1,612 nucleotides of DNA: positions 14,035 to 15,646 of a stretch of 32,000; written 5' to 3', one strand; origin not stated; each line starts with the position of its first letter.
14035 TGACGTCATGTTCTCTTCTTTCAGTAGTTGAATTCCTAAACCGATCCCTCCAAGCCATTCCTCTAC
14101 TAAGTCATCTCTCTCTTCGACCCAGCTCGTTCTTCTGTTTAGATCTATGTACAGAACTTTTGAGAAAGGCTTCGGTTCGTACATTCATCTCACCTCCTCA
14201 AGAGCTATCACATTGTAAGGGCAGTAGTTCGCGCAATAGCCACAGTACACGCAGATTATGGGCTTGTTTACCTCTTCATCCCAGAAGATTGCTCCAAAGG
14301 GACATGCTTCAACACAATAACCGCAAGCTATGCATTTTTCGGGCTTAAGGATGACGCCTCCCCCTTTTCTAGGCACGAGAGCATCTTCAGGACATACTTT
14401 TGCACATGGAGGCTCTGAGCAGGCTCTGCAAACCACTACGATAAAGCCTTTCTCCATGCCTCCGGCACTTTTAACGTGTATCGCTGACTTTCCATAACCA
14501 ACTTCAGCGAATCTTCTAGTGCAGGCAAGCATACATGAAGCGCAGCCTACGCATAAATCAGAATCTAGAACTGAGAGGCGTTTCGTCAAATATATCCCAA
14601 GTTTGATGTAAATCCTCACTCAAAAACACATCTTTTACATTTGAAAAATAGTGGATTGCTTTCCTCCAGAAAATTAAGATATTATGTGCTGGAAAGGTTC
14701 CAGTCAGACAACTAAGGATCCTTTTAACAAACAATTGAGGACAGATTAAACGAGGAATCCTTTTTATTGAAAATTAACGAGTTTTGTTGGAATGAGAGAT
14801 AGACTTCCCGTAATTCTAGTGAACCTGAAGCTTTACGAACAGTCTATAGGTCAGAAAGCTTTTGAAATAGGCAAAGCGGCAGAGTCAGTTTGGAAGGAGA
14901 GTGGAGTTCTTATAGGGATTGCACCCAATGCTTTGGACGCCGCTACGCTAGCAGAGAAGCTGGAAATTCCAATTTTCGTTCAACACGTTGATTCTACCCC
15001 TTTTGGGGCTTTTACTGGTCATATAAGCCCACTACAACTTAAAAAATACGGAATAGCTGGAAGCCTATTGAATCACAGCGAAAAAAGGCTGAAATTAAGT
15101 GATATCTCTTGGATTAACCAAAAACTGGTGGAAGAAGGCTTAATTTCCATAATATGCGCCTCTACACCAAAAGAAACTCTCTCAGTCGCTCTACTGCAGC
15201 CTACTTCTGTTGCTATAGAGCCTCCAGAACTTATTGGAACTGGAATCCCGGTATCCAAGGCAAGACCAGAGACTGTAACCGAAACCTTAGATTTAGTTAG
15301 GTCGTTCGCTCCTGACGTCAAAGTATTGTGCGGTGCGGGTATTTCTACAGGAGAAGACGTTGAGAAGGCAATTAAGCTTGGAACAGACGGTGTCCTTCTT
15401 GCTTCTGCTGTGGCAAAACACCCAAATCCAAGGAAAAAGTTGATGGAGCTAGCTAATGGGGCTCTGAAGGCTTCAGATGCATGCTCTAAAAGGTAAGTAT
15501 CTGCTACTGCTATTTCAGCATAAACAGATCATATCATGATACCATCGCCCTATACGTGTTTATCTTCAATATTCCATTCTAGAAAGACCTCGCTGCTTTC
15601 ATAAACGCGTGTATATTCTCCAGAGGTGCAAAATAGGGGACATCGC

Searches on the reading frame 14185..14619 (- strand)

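Call 3: search_protein_families(library=pfam, proteins=[window:14185-14619:-], max_evalue=0.01)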
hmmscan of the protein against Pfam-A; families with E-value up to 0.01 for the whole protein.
window:14185-14619:- (144 aa): 16 families
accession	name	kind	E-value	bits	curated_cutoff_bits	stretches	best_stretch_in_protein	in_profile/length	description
PF00037.32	Fer4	-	7.3e-18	64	21.1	3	92-111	4-23/24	4Fe-4S binding domain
PF12838.12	Fer4_7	-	5.2e-16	59.3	27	3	95-137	1-52/52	4Fe-4S dicluster domain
PF13187.11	Fer4_9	-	2.6e-14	53.4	27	3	95-138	1-52/52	4Fe-4S dicluster domain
PF12837.12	Fer4_6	-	2.4e-12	46.6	25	1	93-111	6-24/24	4Fe-4S binding domain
PF12797.12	Fer4_2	-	2.9e-12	46.1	24.5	2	89-108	3-22/22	4Fe-4S binding domain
PF13237.11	Fer4_10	-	1e-11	45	25.5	1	63-107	8-53/53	4Fe-4S dicluster domain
PF13247.11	Fer4_11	-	1.8e-10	41.4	26.2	1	60-126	6-74/100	4Fe-4S dicluster domain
PF13484.11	Fer4_16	-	1.8e-09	38.7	30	1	95-114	1-20/66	4Fe-4S double cluster binding domain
PF14697.11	Fer4_21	-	3.6e-08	33.9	35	1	92-139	4-58/59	4Fe-4S dicluster domain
PF25160.1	LdpA_Fe-S-bd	-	1e-07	32.1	27.6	1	69-111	6-43/49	LdpA Fe-S cluster-binding domain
PF12798.12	Fer4_3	-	1.2e-06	29.3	27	1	96-110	1-15/15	4Fe-4S binding domain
PF13534.11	Fer4_17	-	5.8e-06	27.2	22.2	1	95-112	1-18/61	4Fe-4S dicluster domain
PF13183.11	Fer4_8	-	9.6e-06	26.5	27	1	94-110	3-19/68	4Fe-4S dicluster domain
PF12800.12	Fer4_4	-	1.3e-05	25.6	24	1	93-109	1-17/17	4Fe-4S binding domain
PF13459.11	Fer4_15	-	2.4e-05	25.4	22.4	1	18-81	3-64/66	4Fe-4S single cluster domain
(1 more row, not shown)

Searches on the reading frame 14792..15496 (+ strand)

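Call 3: search_protein_families(library=pfam, proteins=[window:14792-15496:+], max_evalue=0.01)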
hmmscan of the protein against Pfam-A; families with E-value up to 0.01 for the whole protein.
window:14792-15496:+ (234 aa): 6 families
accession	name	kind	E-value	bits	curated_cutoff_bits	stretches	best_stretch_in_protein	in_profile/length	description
PF00121.24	TIM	-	9.2e-39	133.8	20.1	1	6-211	1-236/245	Triosephosphate isomerase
PF05690.20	ThiG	-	1.9e-06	27.9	23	1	154-215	155-215/247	Thiazole biosynthesis protein ThiG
PF01070.24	FMN_dh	-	0.00021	20.9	24.9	1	165-206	263-304/350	FMN-dependent dehydrogenase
PF00977.27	His_biosynth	-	0.00055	19.9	23.6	1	162-219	58-117/228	Histidine biosynthesis protein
PF00290.26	Trp_syntA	-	0.00092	18.7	27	1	155-210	179-232/259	Tryptophan synthase alpha chain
PF00218.27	IGPS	-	0.0025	17.5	27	1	163-220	197-254/254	Indole-3-glycerol phosphate synthase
